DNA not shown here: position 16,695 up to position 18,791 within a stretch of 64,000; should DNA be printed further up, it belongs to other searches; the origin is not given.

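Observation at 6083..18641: SusC/SusD locus whose cargo is three exported non-CAZyme proteins, two flavin-linked: candidate periplasmic redox module for glycan processing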

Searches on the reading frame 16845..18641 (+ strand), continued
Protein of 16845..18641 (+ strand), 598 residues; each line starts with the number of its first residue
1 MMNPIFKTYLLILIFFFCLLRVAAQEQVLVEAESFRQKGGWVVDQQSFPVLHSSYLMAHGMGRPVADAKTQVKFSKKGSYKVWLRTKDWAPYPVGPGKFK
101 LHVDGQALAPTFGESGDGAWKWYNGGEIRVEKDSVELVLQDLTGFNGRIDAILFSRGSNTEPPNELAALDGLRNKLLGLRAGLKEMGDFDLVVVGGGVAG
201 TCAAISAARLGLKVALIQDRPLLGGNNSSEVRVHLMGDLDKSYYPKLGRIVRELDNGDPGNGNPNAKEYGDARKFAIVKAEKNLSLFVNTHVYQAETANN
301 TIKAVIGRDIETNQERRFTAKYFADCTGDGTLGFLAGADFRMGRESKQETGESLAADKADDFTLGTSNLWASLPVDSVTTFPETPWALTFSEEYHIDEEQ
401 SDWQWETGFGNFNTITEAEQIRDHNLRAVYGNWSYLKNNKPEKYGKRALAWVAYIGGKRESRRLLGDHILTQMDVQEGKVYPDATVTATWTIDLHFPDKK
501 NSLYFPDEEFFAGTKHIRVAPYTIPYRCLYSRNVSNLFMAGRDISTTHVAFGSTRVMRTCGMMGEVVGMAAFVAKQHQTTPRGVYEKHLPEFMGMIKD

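Call 101: find_homologous_proteins(query=window:16845-18638:+)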
Query window:16845-18638:+ (598 aa): 8000 proteins with E <= 0.001 among 8000 candidates; the best 120 are listed.
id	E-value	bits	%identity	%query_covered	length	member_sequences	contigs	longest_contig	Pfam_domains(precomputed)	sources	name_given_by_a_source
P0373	0.0e+0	1397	100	100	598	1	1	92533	PF01266.31,PF13450.13,PF00890.31,PF07992.21,PF01134.29,PF12831.14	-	-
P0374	0.0e+0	1382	99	100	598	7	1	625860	PF01266.31,PF13450.13,PF00890.31,PF07992.21,PF01134.29,PF12831.14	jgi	jgi:hypothetical protein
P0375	0.0e+0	1368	97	100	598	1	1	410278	PF01266.31,PF13450.13,PF00890.31,PF07992.21,PF01134.29,PF12831.14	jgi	jgi:hypothetical protein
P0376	0.0e+0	1342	96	100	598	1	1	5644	PF01266.31,PF13450.13,PF00890.31,PF07992.21,PF01134.29,PF12831.14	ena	-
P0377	0.0e+0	1306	92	100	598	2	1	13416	PF01266.31,PF13450.13,PF00890.31,PF07992.21,PF01134.29,PF12831.14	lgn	-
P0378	0.0e+0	1305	92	100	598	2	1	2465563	PF01266.31,PF13450.13,PF00890.31,PF07992.21,PF01134.29,PF12831.14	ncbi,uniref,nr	ncbi:FAD dependent oxidoreductase [Olivibacter domesticus]|uniref:FAD dependent oxidoreductase n=2 T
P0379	0.0e+0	1304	92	100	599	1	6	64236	PF01266.31,PF13450.13,PF00890.31,PF07992.21,PF01134.29,PF12831.14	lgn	-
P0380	0.0e+0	1239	87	100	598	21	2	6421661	PF01266.31,PF13450.13,PF00890.31,PF07992.21,PF01134.29,PF12831.14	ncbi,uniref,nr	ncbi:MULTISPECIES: FAD-dependent oxidoreductase [Olivibacter]|uniref:FAD-dependent oxidoreductase n=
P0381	0.0e+0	1236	88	100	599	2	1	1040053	PF01266.31,PF13450.13,PF00890.31,PF07992.21,PF01134.29,PF12831.14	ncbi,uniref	ncbi:FAD-dependent oxidoreductase [Olivibacter sp. CPCC 100613]|uniref:FAD-dependent oxidoreductase 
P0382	0.0e+0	1229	86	100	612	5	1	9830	PF01266.31,PF13450.13,PF00890.31,PF07992.21,PF01134.29,PF12831.14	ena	-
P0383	0.0e+0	1218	85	100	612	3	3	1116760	PF01266.31,PF13450.13,PF00890.31,PF07992.21,PF01134.29,PF12831.14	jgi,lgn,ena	-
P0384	0.0e+0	1074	78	96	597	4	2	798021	PF01266.31,PF13450.13,PF00890.31,PF07992.21,PF01134.29,PF12831.14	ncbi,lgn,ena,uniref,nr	ncbi:FAD-dependent oxidoreductase [Parapedobacter indicus]|uniref:FAD dependent oxidoreductase n=1 T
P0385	0.0e+0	1074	76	99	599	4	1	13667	PF01266.31,PF13450.13,PF00890.31,PF07992.21,PF01134.29,PF12831.14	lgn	-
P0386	0.0e+0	1068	76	99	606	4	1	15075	PF01266.31,PF13450.13,PF00890.31,PF07992.21,PF01134.29,PF12831.14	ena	-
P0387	0.0e+0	1066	75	100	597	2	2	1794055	PF01266.31,PF13450.13,PF00890.31,PF07992.21,PF01134.29,PF12831.14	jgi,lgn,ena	-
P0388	0.0e+0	1065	76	100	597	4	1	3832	PF13450.13,PF12831.14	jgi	-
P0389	0.0e+0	1064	77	97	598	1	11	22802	PF01266.31,PF13450.13,PF00890.31,PF07992.21,PF01134.29,PF12831.14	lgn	-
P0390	0.0e+0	1057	75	100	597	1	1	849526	PF01266.31,PF13450.13,PF00890.31,PF07992.21,PF01134.29,PF12831.14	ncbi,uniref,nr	ncbi:FAD-dependent oxidoreductase [Parapedobacter sp. 10938]|uniref:FAD-dependent oxidoreductase n=1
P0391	0.0e+0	1056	75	96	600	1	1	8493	PF01266.31,PF13450.13,PF00890.31,PF07992.21,PF01134.29,PF12831.14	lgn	-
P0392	0.0e+0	1056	74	98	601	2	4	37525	PF01266.31,PF13450.13,PF00890.31,PF07992.21,PF01134.29,PF12831.14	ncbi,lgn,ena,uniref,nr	ncbi:FAD-dependent oxidoreductase [uncultured Chitinophaga sp.]|uniref:FAD-dependent oxidoreductase 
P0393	0.0e+0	1049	75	100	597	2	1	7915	PF01266.31,PF13450.13,PF00890.31,PF07992.21,PF01134.29,PF12831.14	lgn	-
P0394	0.0e+0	1049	75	99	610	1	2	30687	PF13450.13,PF00890.31,PF07992.21,PF12831.14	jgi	jgi:hypothetical protein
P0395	0.0e+0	1046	74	99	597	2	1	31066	PF01266.31,PF13450.13,PF00890.31,PF07992.21,PF01134.29,PF12831.14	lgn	-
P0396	0.0e+0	1045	74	100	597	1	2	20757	PF01266.31,PF13450.13,PF00890.31,PF07992.21,PF01134.29,PF12831.14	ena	-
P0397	0.0e+0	1045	73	100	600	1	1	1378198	PF01266.31,PF13450.13,PF07992.21,PF01134.29,PF12831.14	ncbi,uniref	ncbi:FAD-dependent oxidoreductase [Parapedobacter sp. DT-150]|uniref:FAD-dependent oxidoreductase n=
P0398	0.0e+0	1044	73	100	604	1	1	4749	PF01266.31,PF13450.13,PF00890.31,PF07992.21,PF01134.29,PF12831.14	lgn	-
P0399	0.0e+0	1044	75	96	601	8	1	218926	PF01266.31,PF13450.13,PF00890.31,PF07992.21,PF01134.29,PF12831.14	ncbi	ncbi:FAD-dependent oxidoreductase [Spirosoma litoris]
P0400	0.0e+0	1042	75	96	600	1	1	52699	PF01266.31,PF13450.13,PF00890.31,PF07992.21,PF01134.29,PF12831.14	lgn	-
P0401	0.0e+0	1041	75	98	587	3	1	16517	PF13450.13,PF00890.31,PF07992.21,PF12831.14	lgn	-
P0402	0.0e+0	1040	74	98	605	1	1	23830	PF01266.31,PF13450.13,PF00890.31,PF07992.21,PF01134.29,PF12831.14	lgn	-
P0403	0.0e+0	1039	73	100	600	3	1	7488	PF01266.31,PF13450.13,PF00890.31,PF07992.21,PF01134.29,PF12831.14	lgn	-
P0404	0.0e+0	1038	75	96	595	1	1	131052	PF01266.31,PF13450.13,PF00890.31,PF07992.21,PF01134.29,PF12831.14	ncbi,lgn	-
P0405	0.0e+0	1037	73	99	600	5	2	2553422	PF01266.31,PF13450.13,PF00890.31,PF07992.21,PF01134.29,PF12831.14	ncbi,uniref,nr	ncbi:FAD-dependent oxidoreductase [Larkinella terrae]|uniref:FAD-dependent oxidoreductase n=1 Tax=La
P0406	0.0e+0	1037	74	96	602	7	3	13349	PF01266.31,PF13450.13,PF00890.31,PF07992.21,PF01134.29,PF12831.14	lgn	-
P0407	0.0e+0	1037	74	98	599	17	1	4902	PF01266.31,PF13450.13,PF00890.31,PF07992.21,PF01134.29,PF12831.14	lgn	-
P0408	0.0e+0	1036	74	96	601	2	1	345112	PF01266.31,PF13450.13,PF00890.31,PF07992.21,PF01134.29,PF12831.14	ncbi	ncbi:FAD-dependent oxidoreductase [Spirosoma migulaei]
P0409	0.0e+0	1036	75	96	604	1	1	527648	PF01266.31,PF13450.13,PF00890.31,PF07992.21,PF01134.29,PF12831.14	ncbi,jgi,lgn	jgi:hypothetical protein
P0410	0.0e+0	1036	73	99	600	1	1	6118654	PF01266.31,PF13450.13,PF00890.31,PF07992.21,PF01134.29,PF12831.14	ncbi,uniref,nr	ncbi:FAD-dependent oxidoreductase [Olivibacter sp. SDN3]|uniref:FAD-dependent oxidoreductase n=1 Tax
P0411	0.0e+0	1036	75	96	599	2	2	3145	PF01266.31,PF13450.13,PF00890.31,PF07992.21,PF01134.29,PF12831.14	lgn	-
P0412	0.0e+0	1033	74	98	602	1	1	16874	PF01266.31,PF13450.13,PF00890.31,PF07992.21,PF01134.29,PF12831.14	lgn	-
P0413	0.0e+0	1033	73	99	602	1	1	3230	PF01266.31,PF13450.13,PF00890.31,PF07992.21,PF01134.29,PF12831.14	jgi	-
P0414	0.0e+0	1032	74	96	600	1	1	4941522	PF01266.31,PF13450.13,PF00890.31,PF07992.21,PF01134.29,PF12831.14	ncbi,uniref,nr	ncbi:FAD-dependent oxidoreductase [Tellurirhabdus bombi]|uniref:FAD-dependent oxidoreductase n=1 Tax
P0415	0.0e+0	1032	74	96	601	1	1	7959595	PF01266.31,PF13450.13,PF00890.31,PF07992.21,PF01134.29,PF12831.14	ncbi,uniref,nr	ncbi:FAD-dependent oxidoreductase [Spirosoma aerolatum]|uniref:FAD-dependent oxidoreductase n=1 Tax=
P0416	0.0e+0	1032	73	98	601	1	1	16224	PF01266.31,PF13450.13,PF00890.31,PF07992.21,PF01134.29,PF12831.14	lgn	-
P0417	0.0e+0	1032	74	96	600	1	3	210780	PF01266.31,PF13450.13,PF00890.31,PF07992.21,PF01134.29,PF12831.14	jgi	jgi:hypothetical protein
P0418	0.0e+0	1031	74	96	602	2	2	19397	PF01266.31,PF13450.13,PF00890.31,PF07992.21,PF01134.29,PF12831.14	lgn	-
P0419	0.0e+0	1031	74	96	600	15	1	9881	PF01266.31,PF13450.13,PF00890.31,PF07992.21,PF01134.29,PF12831.14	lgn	-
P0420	0.0e+0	1031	74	96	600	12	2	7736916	PF01266.31,PF13450.13,PF00890.31,PF07992.21,PF01134.29,PF12831.14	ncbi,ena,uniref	ncbi:FAD-dependent oxidoreductase [Larkinella sp.]|uniref:FAD-dependent oxidoreductase n=1 Tax=Larki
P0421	0.0e+0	1030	73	98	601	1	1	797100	PF01266.31,PF13450.13,PF00890.31,PF07992.21,PF01134.29,PF12831.14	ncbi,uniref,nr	ncbi:FAD-dependent oxidoreductase [Dyadobacter tibetensis]|uniref:FAD-dependent oxidoreductase n=1 T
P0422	0.0e+0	1030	73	98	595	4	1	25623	PF01266.31,PF13450.13,PF00890.31,PF07992.21,PF01134.29,PF12831.14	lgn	-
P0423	0.0e+0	1030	73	99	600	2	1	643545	PF01266.31,PF13450.13,PF00890.31,PF07992.21,PF01134.29,PF12831.14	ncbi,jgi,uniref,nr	ncbi:FAD-dependent oxidoreductase [Larkinella sp. C7]|jgi:hypothetical protein|uniref:FAD-dependent 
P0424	0.0e+0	1030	74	96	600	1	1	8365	PF01266.31,PF13450.13,PF00890.31,PF07992.21,PF01134.29,PF12831.14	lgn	-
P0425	0.0e+0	1030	73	99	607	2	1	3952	PF01266.31,PF13450.13,PF00890.31,PF07992.21,PF01134.29,PF12831.14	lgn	-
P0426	0.0e+0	1030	74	96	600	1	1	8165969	PF01266.31,PF13450.13,PF00890.31,PF07992.21,PF01134.29,PF12831.14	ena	-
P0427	0.0e+0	1029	74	98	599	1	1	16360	PF01266.31,PF13450.13,PF00890.31,PF07992.21,PF01134.29,PF12831.14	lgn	-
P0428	0.0e+0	1029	75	96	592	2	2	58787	PF00890.31,PF12831.14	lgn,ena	-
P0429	0.0e+0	1029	73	96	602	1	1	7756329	PF01266.31,PF13450.13,PF00890.31,PF07992.21,PF01134.29,PF12831.14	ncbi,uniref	ncbi:FAD-dependent oxidoreductase [Spirosoma sp. SC4-14]|uniref:FAD-dependent oxidoreductase n=1 Tax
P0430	0.0e+0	1028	73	96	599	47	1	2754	PF01266.31,PF13450.13,PF00890.31,PF07992.21,PF01134.29,PF12831.14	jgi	-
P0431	0.0e+0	1028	72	100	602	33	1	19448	PF01266.31,PF13450.13,PF00890.31,PF07992.21,PF01134.29,PF12831.14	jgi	-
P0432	0.0e+0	1028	74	96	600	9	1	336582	PF01266.31,PF13450.13,PF00890.31,PF07992.21,PF01134.29,PF12831.14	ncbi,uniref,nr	ncbi:FAD-dependent oxidoreductase [Dyadobacter bucti]|uniref:FAD-dependent oxidoreductase n=1 Tax=Dy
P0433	0.0e+0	1027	72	99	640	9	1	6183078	PF01266.31,PF13450.13,PF00890.31,PF07992.21,PF01134.29,PF12831.14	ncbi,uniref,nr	ncbi:FAD-dependent oxidoreductase [Chitinophaga sp. XS-30]|uniref:FAD-dependent oxidoreductase n=1 T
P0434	0.0e+0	1027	73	99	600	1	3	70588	PF01266.31,PF13450.13,PF00890.31,PF07992.21,PF01134.29,PF12831.14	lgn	-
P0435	0.0e+0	1027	74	98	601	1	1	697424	PF13450.13,PF00890.31,PF07992.21,PF01134.29,PF12831.14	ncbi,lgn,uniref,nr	ncbi:FAD dependent oxidoreductase [Dyadobacter jejuensis]|uniref:FAD dependent oxidoreductase n=1 Ta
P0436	0.0e+0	1027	73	99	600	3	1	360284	PF01266.31,PF13450.13,PF00890.31,PF07992.21,PF01134.29,PF12831.14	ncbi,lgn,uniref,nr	ncbi:FAD-dependent oxidoreductase [Parapedobacter indicus]|uniref:FAD dependent oxidoreductase n=1 T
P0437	0.0e+0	1026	72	98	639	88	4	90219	PF01266.31,PF13450.13,PF00890.31,PF07992.21,PF01134.29,PF12831.14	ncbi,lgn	-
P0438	0.0e+0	1026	73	99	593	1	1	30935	PF01266.31,PF13450.13,PF00890.31,PF07992.21,PF01134.29,PF12831.14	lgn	-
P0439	0.0e+0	1026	71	100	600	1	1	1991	PF01266.31,PF13450.13,PF00890.31,PF07992.21,PF01134.29,PF12831.14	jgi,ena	-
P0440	0.0e+0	1025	73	99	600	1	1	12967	PF13450.13,PF07992.21,PF01134.29,PF12831.14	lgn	-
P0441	0.0e+0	1025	74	96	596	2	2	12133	PF01266.31,PF13450.13,PF00890.31,PF07992.21,PF01134.29,PF12831.14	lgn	-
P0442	0.0e+0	1025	72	99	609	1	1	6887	PF01266.31,PF13450.13,PF00890.31,PF07992.21,PF01134.29,PF12831.14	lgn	-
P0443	0.0e+0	1024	73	99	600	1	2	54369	PF01266.31,PF13450.13,PF00890.31,PF07992.21,PF01134.29,PF12831.14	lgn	-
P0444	0.0e+0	1024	72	100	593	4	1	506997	PF01266.31,PF13450.13,PF00890.31,PF07992.21,PF01134.29,PF12831.14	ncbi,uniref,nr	ncbi:FAD-dependent oxidoreductase [Chitinophaga eiseniae]|uniref:FAD-dependent oxidoreductase n=1 Ta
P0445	0.0e+0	1024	72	99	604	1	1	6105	PF01266.31,PF13450.13,PF00890.31,PF07992.21,PF01134.29,PF12831.14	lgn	-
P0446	0.0e+0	1024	73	99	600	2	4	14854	PF01266.31,PF13450.13,PF00890.31,PF07992.21,PF01134.29,PF12831.14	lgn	-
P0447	0.0e+0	1023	72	99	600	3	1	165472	PF01266.31,PF13450.13,PF00890.31,PF07992.21,PF01134.29,PF12831.14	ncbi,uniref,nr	ncbi:FAD-dependent oxidoreductase [Spirosoma sp. BT702]|uniref:FAD-dependent oxidoreductase n=1 Tax=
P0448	0.0e+0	1023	73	96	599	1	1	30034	PF01266.31,PF13450.13,PF00890.31,PF01134.29,PF12831.14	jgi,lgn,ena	-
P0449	0.0e+0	1023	72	100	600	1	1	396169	PF01266.31,PF13450.13,PF00890.31,PF07992.21,PF01134.29,PF12831.14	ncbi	ncbi:FAD-dependent oxidoreductase [Larkinella harenae]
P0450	0.0e+0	1023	73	96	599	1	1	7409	PF01266.31,PF13450.13,PF00890.31,PF01134.29,PF12831.14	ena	-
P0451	0.0e+0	1022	72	98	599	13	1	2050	PF01266.31,PF13450.13,PF00890.31,PF07992.21,PF01134.29,PF12831.14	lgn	-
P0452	0.0e+0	1022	73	96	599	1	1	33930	PF01266.31,PF13450.13,PF00890.31,PF01134.29,PF12831.14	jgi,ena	-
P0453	0.0e+0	1022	74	96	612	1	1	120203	PF01266.31,PF13450.13,PF00890.31,PF07992.21,PF01134.29,PF12831.14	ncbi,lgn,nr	ncbi:FAD dependent oxidoreductase [bacterium A37T11]|nr:FAD dependent oxidoreductase [bacterium A37T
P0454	0.0e+0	1022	72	100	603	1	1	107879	PF01266.31,PF13450.13,PF00890.31,PF07992.21,PF01134.29,PF12831.14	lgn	-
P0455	0.0e+0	1022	73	99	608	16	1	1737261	PF01266.31,PF13450.13,PF00890.31,PF07992.21,PF01134.29,PF12831.14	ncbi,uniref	ncbi:FAD-dependent oxidoreductase [Chitinophaga sp. YIM B06452]|uniref:FAD-dependent oxidoreductase 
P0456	0.0e+0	1022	72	99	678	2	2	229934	PF01266.31,PF13450.13,PF00890.31,PF01134.29,PF12831.14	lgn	-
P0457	0.0e+0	1021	72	99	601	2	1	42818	PF13450.13,PF00890.31,PF07992.21,PF01134.29,PF12831.14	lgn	-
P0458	0.0e+0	1021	72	99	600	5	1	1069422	PF01266.31,PF13450.13,PF00890.31,PF07992.21,PF01134.29,PF12831.14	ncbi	ncbi:FAD-dependent oxidoreductase [Spirosoma fluminis]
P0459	0.0e+0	1020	72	96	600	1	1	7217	PF01266.31,PF13450.13,PF00890.31,PF07992.21,PF01134.29,PF12831.14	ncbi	-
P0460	0.0e+0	1020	72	97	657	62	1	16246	PF01266.31,PF13450.13,PF00890.31,PF07992.21,PF01134.29,PF12831.14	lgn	-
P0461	0.0e+0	1020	72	99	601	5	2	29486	PF01266.31,PF13450.13,PF00890.31,PF07992.21,PF01134.29,PF12831.14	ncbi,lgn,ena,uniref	ncbi:FAD-dependent oxidoreductase [Chitinophaga sp.]|uniref:FAD-dependent oxidoreductase n=1 Tax=Chi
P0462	0.0e+0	1019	73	96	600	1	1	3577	PF01266.31,PF13450.13,PF00890.31,PF07992.21,PF01134.29,PF12831.14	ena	-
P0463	0.0e+0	1019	72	100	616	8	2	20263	PF01266.31,PF13450.13,PF00890.31,PF01134.29,PF12831.14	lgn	-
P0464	0.0e+0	1019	72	98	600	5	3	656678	PF01266.31,PF13450.13,PF00890.31,PF12831.14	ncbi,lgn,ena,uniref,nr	ncbi:FAD-dependent oxidoreductase [Chitinophaga sp. 22321]|uniref:FAD-dependent oxidoreductase n=1 T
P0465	0.0e+0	1019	72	98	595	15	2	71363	PF01266.31,PF13450.13,PF00890.31,PF07992.21,PF01134.29,PF12831.14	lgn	-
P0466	0.0e+0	1018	72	96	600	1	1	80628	PF01266.31,PF13450.13,PF00890.31,PF07992.21,PF01134.29,PF12831.14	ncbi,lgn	-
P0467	0.0e+0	1018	71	99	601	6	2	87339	PF01266.31,PF13450.13,PF00890.31,PF07992.21,PF01134.29,PF12831.14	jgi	jgi:hypothetical protein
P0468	0.0e+0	1018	72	96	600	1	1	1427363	PF01266.31,PF13450.13,PF00890.31,PF07992.21,PF01134.29,PF12831.14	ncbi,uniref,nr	ncbi:FAD-dependent oxidoreductase [Runella salmonicolor]|uniref:FAD-dependent oxidoreductase n=1 Tax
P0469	0.0e+0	1018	73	96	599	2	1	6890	PF01266.31,PF13450.13,PF00890.31,PF07992.21,PF01134.29,PF12831.14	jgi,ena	-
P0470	0.0e+0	1018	73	96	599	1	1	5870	PF01266.31,PF13450.13,PF00890.31,PF07992.21,PF01134.29,PF12831.14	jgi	jgi:hypothetical protein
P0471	0.0e+0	1018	72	96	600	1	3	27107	PF01266.31,PF13450.13,PF00890.31,PF07992.21,PF01134.29,PF12831.14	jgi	jgi:hypothetical protein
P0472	0.0e+0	1018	72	96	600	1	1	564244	PF01266.31,PF13450.13,PF00890.31,PF07992.21,PF01134.29,PF12831.14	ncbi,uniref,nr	ncbi:FAD-dependent oxidoreductase [Runella aurantiaca]|uniref:FAD-dependent oxidoreductase n=1 Tax=R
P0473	0.0e+0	1017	72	98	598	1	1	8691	PF01266.31,PF13450.13,PF00890.31,PF07992.21,PF01134.29,PF12831.14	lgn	-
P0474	0.0e+0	1017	73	98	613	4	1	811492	PF01266.31,PF13450.13,PF00890.31,PF07992.21,PF01134.29,PF12831.14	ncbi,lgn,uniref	ncbi:FAD-dependent oxidoreductase [Chitinophaga sp.]|uniref:FAD-dependent oxidoreductase n=1 Tax=Chi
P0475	0.0e+0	1017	73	96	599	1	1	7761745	PF01266.31,PF13450.13,PF00890.31,PF07992.21,PF01134.29,PF12831.14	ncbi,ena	-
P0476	0.0e+0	1017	71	100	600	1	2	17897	PF01266.31,PF13450.13,PF00890.31,PF07992.21,PF01134.29,PF12831.14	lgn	-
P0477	0.0e+0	1017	71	99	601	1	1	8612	PF01266.31,PF13450.13,PF00890.31,PF07992.21,PF01134.29,PF12831.14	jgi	jgi:hypothetical protein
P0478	0.0e+0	1016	72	96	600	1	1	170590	PF01266.31,PF13450.13,PF00890.31,PF07992.21,PF01134.29,PF12831.14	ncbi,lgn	-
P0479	0.0e+0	1016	71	100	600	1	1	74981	PF01266.31,PF13450.13,PF00890.31,PF07992.21,PF01134.29,PF12831.14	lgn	-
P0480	0.0e+0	1016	71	100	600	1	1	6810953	PF01266.31,PF13450.13,PF00890.31,PF07992.21,PF01134.29,PF12831.14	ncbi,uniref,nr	ncbi:pyridine nucleotide-disulfide oxidoreductase [Runella rosea]|uniref:Pyridine nucleotide-disulfi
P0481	0.0e+0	1016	71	100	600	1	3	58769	PF01266.31,PF13450.13,PF00890.31,PF07992.21,PF01134.29,PF12831.14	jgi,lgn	jgi:hypothetical protein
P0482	0.0e+0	1016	72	96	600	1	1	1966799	PF00890.31,PF12831.14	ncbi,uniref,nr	ncbi:hypothetical protein DYBT9275_00787 [Dyadobacter sp. CECT 9275]|uniref:FAD dependent oxidoreduc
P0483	0.0e+0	1015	71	100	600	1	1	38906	PF01266.31,PF13450.13,PF00890.31,PF07992.21,PF01134.29,PF12831.14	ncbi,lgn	-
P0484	0.0e+0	1015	72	98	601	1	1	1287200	PF01266.31,PF13450.13,PF00890.31,PF07992.21,PF01134.29,PF12831.14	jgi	jgi:FAD dependent oxidoreductase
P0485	0.0e+0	1015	71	100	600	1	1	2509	PF01266.31,PF13450.13,PF00890.31,PF07992.21,PF01134.29,PF12831.14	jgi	jgi:hypothetical protein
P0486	0.0e+0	1015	72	97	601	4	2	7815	PF01266.31,PF13450.13,PF00890.31,PF07992.21,PF01262.28,PF01134.29,PF12831.14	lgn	-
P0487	0.0e+0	1015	71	100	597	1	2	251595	PF01266.31,PF13450.13,PF00890.31,PF07992.21,PF01134.29,PF12831.14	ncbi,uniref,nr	ncbi:FAD-dependent oxidoreductase [Parapedobacter tibetensis]|uniref:FAD-dependent oxidoreductase n=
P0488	0.0e+0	1015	71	98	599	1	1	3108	PF01266.31,PF13450.13,PF00890.31,PF01134.29,PF12831.14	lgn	-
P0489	0.0e+0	1014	72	96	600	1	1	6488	PF01266.31,PF13450.13,PF00890.31,PF07992.21,PF01134.29,PF12831.14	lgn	-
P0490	0.0e+0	1013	72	97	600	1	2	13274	PF01266.31,PF13450.13,PF00890.31,PF07992.21,PF01134.29,PF12831.14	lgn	-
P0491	0.0e+0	1013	72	98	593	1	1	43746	PF01266.31,PF13450.13,PF00890.31,PF07992.21,PF01134.29,PF12831.14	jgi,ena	-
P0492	0.0e+0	1013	73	96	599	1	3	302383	PF01266.31,PF13450.13,PF00890.31,PF01134.29,PF12831.14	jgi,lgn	jgi:hypothetical protein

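Call 102: find_encoding_contigs(protein=P0482, flank=10000, max_places=1)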
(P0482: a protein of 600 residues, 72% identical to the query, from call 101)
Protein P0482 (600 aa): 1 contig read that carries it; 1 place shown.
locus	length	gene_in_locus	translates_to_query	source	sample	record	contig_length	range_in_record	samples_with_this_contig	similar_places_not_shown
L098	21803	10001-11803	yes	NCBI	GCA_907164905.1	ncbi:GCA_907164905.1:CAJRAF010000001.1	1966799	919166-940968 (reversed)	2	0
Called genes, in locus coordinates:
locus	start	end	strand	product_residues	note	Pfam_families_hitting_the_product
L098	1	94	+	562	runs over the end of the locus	PF14322:SusD-like_3, PF07980:SusD_RagB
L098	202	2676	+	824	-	-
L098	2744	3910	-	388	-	PF00356:LacI, PF00532:Peripla_BP_1, PF13407:Peripla_BP_4, PF13377:Peripla_BP_3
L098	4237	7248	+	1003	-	PF13620:CarboxypepD_reg, PF13715:CarbopepD_reg_2, PF07715:Plug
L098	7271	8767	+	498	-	PF14322:SusD-like_3, PF07980:SusD_RagB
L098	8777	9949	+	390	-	-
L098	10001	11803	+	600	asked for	PF00890:FAD_binding_2 (faint), PF12831:FAD_oxidored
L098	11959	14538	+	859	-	PF07944:Beta-AFase-like_GH127_cat (faint)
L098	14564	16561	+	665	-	PF03629:SASA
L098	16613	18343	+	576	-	PF00474:SSF, PF27360:UU048 (weak)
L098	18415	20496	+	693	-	PF02837:Glyco_hydro_2_N, PF22666:Glyco_hydro_2_N2, PF00703:Glyco_hydro_2, PF02836:Glyco_hydro_2_C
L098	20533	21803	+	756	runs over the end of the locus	PF00890:FAD_binding_2, PF01266:DAO (weak), PF07992:Pyr_redox_2 (faint), PF12831:FAD_oxidored, PF13450:NAD_binding_8 (weak)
